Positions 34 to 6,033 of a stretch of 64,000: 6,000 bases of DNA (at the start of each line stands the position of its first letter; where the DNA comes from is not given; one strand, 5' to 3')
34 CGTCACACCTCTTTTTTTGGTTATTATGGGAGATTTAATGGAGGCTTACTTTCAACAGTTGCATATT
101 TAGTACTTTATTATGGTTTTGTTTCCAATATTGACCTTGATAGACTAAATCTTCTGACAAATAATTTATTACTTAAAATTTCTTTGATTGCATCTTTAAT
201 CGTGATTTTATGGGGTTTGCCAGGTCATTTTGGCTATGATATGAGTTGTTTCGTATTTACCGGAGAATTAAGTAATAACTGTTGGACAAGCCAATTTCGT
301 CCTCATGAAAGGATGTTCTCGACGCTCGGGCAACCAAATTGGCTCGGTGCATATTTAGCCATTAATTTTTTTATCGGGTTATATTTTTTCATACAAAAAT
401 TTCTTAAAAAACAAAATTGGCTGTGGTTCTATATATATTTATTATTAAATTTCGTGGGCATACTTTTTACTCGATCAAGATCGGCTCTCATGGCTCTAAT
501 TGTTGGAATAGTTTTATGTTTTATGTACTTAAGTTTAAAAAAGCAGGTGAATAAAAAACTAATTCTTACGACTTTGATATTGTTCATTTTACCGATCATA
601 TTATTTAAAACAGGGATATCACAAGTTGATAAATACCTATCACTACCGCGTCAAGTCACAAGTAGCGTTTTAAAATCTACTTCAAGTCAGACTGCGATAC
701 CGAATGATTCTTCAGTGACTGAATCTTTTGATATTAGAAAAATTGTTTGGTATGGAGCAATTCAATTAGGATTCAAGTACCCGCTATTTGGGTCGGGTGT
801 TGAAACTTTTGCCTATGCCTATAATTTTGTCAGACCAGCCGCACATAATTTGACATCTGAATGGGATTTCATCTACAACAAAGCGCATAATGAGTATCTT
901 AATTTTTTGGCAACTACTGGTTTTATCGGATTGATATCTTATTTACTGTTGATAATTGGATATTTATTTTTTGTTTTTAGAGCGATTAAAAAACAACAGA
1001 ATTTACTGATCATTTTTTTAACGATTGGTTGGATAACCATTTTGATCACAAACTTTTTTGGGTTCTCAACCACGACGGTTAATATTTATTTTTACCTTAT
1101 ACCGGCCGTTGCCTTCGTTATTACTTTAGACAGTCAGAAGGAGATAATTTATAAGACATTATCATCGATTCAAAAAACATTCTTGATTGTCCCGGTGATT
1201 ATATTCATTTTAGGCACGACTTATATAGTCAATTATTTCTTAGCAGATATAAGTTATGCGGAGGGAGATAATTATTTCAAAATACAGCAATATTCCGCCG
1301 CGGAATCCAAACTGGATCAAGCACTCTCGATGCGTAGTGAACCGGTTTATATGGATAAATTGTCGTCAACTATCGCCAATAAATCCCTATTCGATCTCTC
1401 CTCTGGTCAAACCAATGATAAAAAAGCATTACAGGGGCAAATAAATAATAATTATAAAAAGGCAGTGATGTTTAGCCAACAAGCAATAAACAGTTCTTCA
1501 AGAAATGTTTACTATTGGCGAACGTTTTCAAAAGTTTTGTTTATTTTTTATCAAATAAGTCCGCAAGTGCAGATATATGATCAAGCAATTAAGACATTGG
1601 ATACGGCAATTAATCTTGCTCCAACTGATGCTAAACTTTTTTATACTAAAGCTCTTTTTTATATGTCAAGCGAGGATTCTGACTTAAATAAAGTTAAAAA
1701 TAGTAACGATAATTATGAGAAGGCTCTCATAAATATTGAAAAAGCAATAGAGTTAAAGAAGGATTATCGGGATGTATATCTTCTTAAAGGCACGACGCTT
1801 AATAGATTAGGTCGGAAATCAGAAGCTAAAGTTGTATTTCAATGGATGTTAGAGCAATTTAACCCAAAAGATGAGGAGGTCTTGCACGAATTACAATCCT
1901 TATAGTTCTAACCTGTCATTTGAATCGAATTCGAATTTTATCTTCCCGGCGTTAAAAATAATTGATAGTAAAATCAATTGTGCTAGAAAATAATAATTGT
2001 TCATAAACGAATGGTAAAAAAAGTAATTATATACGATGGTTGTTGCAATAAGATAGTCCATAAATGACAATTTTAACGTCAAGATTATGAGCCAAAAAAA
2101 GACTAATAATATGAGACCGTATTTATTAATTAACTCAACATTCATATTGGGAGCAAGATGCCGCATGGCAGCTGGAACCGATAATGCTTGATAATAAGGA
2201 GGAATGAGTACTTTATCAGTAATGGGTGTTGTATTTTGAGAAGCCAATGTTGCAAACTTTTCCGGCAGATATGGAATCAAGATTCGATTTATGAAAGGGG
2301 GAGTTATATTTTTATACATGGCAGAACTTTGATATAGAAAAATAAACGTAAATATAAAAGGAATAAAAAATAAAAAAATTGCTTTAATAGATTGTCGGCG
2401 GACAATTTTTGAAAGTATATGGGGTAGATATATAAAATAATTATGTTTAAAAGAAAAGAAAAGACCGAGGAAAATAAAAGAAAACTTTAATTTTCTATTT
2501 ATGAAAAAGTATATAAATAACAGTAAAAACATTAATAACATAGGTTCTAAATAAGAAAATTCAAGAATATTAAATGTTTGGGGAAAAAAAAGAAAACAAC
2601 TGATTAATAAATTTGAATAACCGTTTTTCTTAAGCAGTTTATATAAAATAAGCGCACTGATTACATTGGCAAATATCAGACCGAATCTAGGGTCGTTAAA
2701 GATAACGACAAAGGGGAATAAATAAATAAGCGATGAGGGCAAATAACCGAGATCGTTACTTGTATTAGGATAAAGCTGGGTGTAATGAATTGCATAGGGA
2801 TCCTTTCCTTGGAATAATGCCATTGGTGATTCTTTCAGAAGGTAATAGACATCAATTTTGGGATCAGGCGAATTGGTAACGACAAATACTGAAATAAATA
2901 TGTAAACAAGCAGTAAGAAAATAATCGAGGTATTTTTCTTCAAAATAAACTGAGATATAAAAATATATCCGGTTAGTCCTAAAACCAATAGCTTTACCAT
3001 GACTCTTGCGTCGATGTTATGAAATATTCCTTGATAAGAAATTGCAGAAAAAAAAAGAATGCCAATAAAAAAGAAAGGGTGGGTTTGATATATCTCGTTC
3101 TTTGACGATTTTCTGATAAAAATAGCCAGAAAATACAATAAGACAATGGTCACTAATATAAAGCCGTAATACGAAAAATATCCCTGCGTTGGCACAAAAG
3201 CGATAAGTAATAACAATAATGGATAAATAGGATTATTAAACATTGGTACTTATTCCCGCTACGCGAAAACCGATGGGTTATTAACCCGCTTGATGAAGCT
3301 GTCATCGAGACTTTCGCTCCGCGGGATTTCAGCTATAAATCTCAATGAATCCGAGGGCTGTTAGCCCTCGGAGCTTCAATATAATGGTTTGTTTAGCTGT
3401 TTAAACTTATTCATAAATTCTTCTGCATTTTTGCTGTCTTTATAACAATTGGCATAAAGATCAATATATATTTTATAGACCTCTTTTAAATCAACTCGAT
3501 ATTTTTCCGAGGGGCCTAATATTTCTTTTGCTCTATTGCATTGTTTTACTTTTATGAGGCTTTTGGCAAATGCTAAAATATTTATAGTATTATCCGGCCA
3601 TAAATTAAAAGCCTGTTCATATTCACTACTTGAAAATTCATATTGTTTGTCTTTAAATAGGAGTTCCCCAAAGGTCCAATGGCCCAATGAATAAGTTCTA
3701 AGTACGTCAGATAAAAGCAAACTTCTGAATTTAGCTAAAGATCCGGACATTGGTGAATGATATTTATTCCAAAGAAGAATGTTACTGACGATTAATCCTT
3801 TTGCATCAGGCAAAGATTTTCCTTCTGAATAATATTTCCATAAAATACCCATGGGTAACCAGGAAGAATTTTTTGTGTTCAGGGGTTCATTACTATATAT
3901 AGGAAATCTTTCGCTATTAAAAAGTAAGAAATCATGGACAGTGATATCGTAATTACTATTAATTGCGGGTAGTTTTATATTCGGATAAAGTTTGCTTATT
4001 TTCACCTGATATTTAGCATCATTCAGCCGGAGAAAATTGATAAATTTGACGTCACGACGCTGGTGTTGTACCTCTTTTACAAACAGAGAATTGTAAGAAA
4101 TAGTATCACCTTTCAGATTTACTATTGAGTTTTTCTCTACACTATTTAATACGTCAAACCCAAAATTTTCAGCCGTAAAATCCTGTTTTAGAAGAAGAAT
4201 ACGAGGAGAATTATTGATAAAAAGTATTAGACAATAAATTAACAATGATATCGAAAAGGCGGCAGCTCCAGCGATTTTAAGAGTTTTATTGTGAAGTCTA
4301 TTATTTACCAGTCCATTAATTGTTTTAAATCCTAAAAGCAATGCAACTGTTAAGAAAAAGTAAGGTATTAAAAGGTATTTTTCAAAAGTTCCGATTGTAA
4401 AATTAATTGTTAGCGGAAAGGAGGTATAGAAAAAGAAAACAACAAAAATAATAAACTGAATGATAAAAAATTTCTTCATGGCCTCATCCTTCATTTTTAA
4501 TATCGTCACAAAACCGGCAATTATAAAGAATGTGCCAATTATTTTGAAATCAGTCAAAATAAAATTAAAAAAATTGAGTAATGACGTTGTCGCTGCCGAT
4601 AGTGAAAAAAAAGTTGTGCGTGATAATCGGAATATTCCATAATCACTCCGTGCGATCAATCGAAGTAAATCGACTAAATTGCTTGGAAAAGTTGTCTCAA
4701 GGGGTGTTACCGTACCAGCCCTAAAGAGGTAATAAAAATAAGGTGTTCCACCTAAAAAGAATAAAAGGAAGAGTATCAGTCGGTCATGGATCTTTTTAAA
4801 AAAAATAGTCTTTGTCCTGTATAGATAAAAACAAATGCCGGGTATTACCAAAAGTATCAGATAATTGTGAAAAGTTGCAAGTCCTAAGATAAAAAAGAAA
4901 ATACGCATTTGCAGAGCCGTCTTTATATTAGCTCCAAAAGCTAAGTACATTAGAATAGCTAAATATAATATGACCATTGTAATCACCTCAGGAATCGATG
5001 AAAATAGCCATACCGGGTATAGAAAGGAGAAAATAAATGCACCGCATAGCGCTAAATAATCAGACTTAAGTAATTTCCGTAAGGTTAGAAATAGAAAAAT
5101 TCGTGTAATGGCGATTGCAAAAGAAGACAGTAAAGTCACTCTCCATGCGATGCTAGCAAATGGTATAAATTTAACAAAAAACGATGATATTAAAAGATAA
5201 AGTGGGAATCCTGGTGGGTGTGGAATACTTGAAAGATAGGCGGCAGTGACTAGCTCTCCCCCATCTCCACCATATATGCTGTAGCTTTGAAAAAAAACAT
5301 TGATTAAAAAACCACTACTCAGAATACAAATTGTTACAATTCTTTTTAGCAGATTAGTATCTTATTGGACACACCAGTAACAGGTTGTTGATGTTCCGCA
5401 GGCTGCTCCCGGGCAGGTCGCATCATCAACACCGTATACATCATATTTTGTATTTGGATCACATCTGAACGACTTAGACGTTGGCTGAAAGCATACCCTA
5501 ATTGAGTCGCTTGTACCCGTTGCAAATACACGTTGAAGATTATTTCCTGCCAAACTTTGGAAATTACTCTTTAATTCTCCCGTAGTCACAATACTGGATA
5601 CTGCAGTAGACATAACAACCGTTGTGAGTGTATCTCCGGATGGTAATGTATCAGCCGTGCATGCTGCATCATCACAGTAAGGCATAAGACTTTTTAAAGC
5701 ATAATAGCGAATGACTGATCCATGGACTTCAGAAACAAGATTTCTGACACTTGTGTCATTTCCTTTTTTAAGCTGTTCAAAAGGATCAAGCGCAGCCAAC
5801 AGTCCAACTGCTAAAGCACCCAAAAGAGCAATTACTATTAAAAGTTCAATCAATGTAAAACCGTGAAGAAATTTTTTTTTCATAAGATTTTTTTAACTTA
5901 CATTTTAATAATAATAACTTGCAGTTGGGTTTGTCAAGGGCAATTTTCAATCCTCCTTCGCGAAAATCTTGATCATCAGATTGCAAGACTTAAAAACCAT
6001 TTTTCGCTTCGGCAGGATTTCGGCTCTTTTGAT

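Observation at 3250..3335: Structured ~75-nt intergenic element E1, with a second copy at 5945-6026 showing a compensatory stem change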

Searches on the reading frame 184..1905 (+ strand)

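Call 16: search_protein_families(library=pfam, proteins=[window:184-1905:+])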
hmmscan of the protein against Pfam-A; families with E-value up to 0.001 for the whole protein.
window:184-1905:+ (573 aa): 7 families
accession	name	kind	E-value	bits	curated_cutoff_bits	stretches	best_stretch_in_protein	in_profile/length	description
PF04932.20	Wzy_C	-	1.3e-18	67.6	31.7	1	85-254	2-149/149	O-Antigen ligase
PF13181.12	TPR_8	-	3.9e-06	27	25.7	0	508-527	14-33/34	Tetratricopeptide repeat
PF13414.12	TPR_11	-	2.1e-05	24.6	26.8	0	465-491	10-36/42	TPR repeat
PF07719.23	TPR_2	-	2.5e-05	24.5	27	0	355-382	2-29/34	Tetratricopeptide repeat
PF13428.12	TPR_14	-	7.3e-05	23.5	23.5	0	530-570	2-41/44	Tetratricopeptide repeat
PF13431.12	TPR_17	-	0.00022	21.7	24.4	0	472-514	2-32/34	Tetratricopeptide repeat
PF12569.14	NatA_aux_su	-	0.00023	20.7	33.3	0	502-558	11-67/515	N-terminal acetyltransferase A, auxiliary subunit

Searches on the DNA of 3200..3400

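Call 8: search_rna_families(source=window, start=3200, end=3400, threshold=evalue, max_evalue=10, show_alignments=3)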
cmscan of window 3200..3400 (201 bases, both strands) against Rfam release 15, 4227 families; matches with E-value up to 10: 3.
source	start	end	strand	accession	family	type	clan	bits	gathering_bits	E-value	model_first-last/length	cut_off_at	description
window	3276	3336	-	RF00468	HCV_SLVII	Cis-reg;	-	14.4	63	1.1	1-70/70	no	Hepatitis C virus stem-loop VII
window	3351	3379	-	RF02866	ncS16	Gene; sRNA;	-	12.8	48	3.6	46-74/83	no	Burkholderia sRNA 16 (Bc_KC_sr1)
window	3282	3384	-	RF03136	S10-Clostridia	Cis-reg; leader;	-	12.2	35.1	3.2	1-81/81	no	S10-Clostridia ribosomal protein leader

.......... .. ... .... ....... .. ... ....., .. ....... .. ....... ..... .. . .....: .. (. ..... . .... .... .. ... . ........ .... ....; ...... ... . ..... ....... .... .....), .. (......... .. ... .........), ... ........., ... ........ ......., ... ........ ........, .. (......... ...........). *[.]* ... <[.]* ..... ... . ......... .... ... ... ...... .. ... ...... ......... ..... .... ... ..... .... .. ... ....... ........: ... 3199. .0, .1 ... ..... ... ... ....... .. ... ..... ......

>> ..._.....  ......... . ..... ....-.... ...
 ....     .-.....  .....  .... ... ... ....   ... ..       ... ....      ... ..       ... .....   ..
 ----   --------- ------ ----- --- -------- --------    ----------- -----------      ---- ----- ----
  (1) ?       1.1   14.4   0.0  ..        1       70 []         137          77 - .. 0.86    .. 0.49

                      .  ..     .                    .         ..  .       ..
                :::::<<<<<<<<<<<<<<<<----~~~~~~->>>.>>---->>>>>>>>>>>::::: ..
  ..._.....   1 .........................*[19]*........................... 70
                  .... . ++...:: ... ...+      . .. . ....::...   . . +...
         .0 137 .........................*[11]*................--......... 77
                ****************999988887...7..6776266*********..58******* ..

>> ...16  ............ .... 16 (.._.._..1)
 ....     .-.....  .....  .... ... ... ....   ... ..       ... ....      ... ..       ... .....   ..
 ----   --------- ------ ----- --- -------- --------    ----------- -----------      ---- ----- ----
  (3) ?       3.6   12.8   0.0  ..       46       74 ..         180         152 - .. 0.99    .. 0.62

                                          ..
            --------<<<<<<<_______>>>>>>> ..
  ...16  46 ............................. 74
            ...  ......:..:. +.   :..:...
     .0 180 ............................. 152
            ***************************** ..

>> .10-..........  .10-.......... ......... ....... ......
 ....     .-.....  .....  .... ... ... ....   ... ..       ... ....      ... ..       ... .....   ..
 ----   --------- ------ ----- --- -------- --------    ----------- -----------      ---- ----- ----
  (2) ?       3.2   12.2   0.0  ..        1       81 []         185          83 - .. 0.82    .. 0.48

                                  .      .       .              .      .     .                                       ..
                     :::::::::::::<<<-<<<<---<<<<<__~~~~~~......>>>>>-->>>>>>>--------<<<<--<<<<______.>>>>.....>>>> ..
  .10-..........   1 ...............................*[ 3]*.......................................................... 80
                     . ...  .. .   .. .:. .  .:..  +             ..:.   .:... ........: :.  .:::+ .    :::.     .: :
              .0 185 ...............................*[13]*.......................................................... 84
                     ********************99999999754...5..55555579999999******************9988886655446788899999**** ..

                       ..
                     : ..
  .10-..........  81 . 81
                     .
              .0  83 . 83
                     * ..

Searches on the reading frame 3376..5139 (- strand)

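Call 16: search_protein_families(library=pfam, proteins=[window:3376-5139:-])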
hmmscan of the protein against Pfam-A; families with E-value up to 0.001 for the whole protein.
window:3376-5139:- (587 aa): 1 family
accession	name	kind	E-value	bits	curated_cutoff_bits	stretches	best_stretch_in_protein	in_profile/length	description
PF11028.14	TMEM260-like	-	0.0006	20.1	24.2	1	3-110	46-174/179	Protein O-mannosyl-transferase TMEM260-like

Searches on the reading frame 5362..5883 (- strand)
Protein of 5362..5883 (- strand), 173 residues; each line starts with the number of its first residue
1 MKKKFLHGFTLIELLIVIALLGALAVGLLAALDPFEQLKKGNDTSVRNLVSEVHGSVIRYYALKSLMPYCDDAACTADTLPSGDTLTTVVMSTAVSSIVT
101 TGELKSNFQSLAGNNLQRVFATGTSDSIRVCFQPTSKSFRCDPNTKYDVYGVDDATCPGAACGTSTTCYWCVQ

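Call 16: search_protein_families(library=pfam, proteins=[window:5362-5883:-])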
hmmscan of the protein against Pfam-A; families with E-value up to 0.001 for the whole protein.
window:5362-5883:- (173 aa): 1 family
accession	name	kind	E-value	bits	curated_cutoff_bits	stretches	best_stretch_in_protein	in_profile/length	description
PF07963.17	N_methyl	-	5.6e-06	26.2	21.2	1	7-29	5-27/27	Prokaryotic N-terminal methylation motif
